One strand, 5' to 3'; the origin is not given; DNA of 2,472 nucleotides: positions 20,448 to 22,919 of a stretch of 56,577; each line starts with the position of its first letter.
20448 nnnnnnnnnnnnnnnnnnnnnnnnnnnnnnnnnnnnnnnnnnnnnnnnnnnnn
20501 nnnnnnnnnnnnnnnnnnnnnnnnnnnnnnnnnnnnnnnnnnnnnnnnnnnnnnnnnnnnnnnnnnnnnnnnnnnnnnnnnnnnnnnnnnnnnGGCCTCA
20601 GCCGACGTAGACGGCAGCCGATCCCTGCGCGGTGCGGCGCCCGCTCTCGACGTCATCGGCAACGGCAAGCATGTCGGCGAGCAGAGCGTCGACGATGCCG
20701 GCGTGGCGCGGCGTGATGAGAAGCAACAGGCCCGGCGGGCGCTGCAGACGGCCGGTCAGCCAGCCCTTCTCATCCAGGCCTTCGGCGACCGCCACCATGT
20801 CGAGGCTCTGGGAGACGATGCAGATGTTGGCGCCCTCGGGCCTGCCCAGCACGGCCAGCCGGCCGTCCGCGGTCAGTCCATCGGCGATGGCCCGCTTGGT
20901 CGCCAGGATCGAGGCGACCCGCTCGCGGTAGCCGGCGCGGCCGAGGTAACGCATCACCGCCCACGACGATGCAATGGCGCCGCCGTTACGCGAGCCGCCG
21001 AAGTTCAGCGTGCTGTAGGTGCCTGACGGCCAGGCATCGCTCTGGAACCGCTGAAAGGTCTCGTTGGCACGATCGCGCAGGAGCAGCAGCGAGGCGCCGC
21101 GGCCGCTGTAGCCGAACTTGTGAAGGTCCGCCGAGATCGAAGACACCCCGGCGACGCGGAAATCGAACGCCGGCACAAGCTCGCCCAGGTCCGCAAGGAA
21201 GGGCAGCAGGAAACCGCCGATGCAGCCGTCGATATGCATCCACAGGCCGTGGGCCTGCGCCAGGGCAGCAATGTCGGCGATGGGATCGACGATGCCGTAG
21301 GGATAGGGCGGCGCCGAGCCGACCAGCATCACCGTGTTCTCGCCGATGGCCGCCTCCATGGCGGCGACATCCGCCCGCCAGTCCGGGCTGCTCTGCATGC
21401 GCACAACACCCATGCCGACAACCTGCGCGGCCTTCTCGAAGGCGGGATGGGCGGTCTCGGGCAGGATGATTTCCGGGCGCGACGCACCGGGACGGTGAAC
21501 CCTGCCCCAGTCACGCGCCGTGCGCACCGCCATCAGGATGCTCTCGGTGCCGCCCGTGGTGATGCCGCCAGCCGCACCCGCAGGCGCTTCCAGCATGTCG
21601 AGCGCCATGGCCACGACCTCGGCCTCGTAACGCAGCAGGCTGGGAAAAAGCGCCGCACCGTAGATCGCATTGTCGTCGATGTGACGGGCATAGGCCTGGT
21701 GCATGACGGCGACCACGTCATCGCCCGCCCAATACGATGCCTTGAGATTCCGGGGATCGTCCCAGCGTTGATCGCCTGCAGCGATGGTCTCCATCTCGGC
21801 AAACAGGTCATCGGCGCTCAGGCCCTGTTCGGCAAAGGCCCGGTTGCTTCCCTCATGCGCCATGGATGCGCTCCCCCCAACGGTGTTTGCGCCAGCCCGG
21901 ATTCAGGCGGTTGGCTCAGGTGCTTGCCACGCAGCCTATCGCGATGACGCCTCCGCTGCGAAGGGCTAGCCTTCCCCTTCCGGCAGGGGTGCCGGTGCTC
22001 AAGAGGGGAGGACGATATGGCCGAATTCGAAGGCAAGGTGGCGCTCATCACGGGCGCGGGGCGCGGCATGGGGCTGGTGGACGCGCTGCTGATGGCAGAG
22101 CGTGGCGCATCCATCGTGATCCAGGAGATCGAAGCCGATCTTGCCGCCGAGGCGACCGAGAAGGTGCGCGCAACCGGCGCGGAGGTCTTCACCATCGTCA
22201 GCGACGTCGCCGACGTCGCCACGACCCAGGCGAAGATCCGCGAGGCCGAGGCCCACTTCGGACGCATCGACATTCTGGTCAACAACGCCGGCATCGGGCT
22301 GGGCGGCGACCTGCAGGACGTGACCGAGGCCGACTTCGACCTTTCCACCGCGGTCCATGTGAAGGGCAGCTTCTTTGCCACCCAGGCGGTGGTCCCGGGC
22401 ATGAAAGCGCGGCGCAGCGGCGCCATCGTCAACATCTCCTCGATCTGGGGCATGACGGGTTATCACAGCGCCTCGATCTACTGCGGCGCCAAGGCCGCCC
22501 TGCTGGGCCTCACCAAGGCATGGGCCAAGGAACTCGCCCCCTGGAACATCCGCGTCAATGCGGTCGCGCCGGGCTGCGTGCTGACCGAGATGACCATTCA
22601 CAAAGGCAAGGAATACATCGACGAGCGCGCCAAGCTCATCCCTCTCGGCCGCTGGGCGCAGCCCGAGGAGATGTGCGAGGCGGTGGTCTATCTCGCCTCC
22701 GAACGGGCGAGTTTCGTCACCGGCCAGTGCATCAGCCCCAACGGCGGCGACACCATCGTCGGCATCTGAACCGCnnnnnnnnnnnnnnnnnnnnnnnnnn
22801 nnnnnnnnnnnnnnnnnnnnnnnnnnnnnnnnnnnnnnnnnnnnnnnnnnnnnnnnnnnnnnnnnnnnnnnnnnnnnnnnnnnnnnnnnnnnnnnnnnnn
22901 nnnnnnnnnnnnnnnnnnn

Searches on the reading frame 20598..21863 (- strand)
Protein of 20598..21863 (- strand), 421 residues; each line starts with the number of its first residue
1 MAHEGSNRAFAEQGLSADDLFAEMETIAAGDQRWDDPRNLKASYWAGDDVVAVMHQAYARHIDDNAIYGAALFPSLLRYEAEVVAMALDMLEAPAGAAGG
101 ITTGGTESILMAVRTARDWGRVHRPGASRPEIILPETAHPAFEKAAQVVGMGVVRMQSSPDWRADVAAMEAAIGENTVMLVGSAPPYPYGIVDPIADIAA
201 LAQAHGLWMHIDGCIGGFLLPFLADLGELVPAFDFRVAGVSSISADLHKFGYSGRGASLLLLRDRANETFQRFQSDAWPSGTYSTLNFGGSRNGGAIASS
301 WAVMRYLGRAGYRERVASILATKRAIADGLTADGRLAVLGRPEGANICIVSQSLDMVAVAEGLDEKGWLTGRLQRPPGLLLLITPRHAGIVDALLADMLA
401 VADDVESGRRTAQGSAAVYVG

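Call 8: search_protein_families(library=pfam, proteins=[window:20598-21863:-], max_evalue=0.001)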
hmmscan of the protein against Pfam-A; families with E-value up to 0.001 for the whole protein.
window:20598-21863:- (421 aa): 3 families
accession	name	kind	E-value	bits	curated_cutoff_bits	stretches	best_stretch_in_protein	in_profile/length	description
PF00282.25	Pyridoxal_deC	-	6e-23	81.6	27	1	6-348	8-371/375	Pyridoxal-dependent decarboxylase conserved domain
PF00266.25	Aminotran_5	-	3.2e-08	33.4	21.5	1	102-340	67-301/371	Aminotransferase class-V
PF00155.27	Aminotran_1_2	-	2.3e-06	27.5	19.7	1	131-212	93-185/361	Aminotransferase class I and II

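Call 80: search_protein_families(library=ncbifam, proteins=[window:20598-21863:-], max_evalue=0.00001)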
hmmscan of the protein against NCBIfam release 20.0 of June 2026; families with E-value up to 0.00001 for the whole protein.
window:20598-21863:- (421 aa): 7 families
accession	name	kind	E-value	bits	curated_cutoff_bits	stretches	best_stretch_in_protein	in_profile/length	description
TIGR03812.1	tyr_de_CO2_Arch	equivalog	5.5e-62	209.8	299.4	1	18-397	3-371/375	tyrosine decarboxylase MfnA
TIGR01788.1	Glu-decarb-GAD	equivalog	4.4e-21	75.1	380.4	1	60-369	63-387/431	glutamate decarboxylase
NF052646.1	DABADecarRhbB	equivalog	1.5e-17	63.3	900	1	80-267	139-327/491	L-2,4-diaminobutyrate decarboxylase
NF002748.0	PRK02769.1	equivalog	7.3e-11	41.4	305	1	77-337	64-317/382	histidine decarboxylase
TIGR03799.1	NOD_PanD_pyr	equivalog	2e-09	36.4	606.1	1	131-343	211-429/522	pyridoxal-dependent aspartate 1-decarboxylase PanP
NF003346.0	PRK04366.1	equivalog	6.4e-08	31.7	441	1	78-213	125-250/487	aminomethyl-transferring glycine dehydrogenase subunit GcvPB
NF004770.0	PRK06108.1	subfamily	9e-06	24.7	422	0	101-212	101-209/396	pyridoxal phosphate-dependent aminotransferase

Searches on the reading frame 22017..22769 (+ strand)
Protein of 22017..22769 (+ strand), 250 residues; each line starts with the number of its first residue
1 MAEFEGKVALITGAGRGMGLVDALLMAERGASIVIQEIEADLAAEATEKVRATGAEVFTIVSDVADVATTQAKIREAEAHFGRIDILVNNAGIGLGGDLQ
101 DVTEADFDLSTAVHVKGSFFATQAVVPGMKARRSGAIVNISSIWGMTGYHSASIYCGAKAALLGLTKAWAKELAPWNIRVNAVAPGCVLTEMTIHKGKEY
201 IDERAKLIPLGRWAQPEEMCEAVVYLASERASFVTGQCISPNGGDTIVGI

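Call 8: search_protein_families(library=pfam, proteins=[window:22017-22769:+], max_evalue=0.001)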
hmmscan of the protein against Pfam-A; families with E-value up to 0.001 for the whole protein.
window:22017-22769:+ (250 aa): 4 families
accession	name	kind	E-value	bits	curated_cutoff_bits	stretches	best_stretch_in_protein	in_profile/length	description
PF13561.12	adh_short_C2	-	3.4e-56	190.9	27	1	13-244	1-234/236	Enoyl-(Acyl carrier protein) reductase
PF00106.31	adh_short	-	5.4e-53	179.8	26.6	1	7-198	1-192/195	short chain dehydrogenase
PF08659.16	KR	-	4.6e-11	43.4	22.6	1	9-171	3-165/180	KR domain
PF23441.1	SDR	-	3.9e-08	33.5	27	1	11-244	13-254/258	SDR-like rossmann domain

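Call 80: search_protein_families(library=ncbifam, proteins=[window:22017-22769:+], max_evalue=0.00001)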
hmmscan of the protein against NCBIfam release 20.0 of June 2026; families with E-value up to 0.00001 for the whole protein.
window:22017-22769:+ (250 aa): 229 families (the best 25 are shown)
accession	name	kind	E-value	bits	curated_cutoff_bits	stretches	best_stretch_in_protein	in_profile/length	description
NF004198.0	PRK05653.1-3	equivalog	3.3e-67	226.6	296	1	4-245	5-246/248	3-oxoacyl-ACP reductase FabG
NF005559.1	PRK07231.1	subfamily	1.1e-65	221.6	215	1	4-246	2-248/249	glucose 1-dehydrogenase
TIGR01830.1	3oxo_ACP_reduc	equivalog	3.1e-62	210.4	297.75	1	9-244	1-237/239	3-oxoacyl-[acyl-carrier-protein] reductase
NF009466.0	PRK12826.1-2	subfamily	6.4e-60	202.7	222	1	7-246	4-245/248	3-oxoacyl-ACP reductase FabG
NF052558.1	MBtsdlDhBudC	equivalog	8.1e-60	202.5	270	1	4-246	1-242/250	meso-2,3-butanediol dehydrogenase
NF004791.0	PRK06138.1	equivalog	5.3e-59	199.6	312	1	4-247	3-251/252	SDR family oxidoreductase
NF004818.0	PRK06172.1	equivalog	2.8e-58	197.2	336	1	2-246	3-251/253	SDR family oxidoreductase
NF004202.0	PRK05653.2-2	equivalog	2.2e-56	191.3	333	1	3-246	4-248/259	3-oxoacyl-ACP reductase FabG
NF009468.0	PRK12826.1-4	equivalog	9.4e-56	189.3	318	1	2-246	3-248/256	SDR family oxidoreductase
NF053702.1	TrHdxCHCADhChcB1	equivalog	1.4e-55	188.4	400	1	5-246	3-241/250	trans-4-hydroxycyclohexanecarboxylate dehydrogenase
NF009093.0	PRK12429.1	subfamily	2.7e-55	187.4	258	1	4-244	3-255/259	3-hydroxybutyrate dehydrogenase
NF009464.0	PRK12824.1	subfamily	3.2e-55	187.4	269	1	7-245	3-242/245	3-oxoacyl-ACP reductase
NF047420.2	EF_P_mod_YmfI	equivalog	1.2e-54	185.6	238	1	9-244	2-234/236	elongation factor P 5-aminopentanone reductase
NF004197.0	PRK05653.1-1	equivalog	2.5e-54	184.6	332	1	3-244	4-245/249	3-oxoacyl-ACP reductase FabG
NF005446.0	PRK07035.1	equivalog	5.3e-54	183.2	373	1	3-245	8-253/255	SDR family oxidoreductase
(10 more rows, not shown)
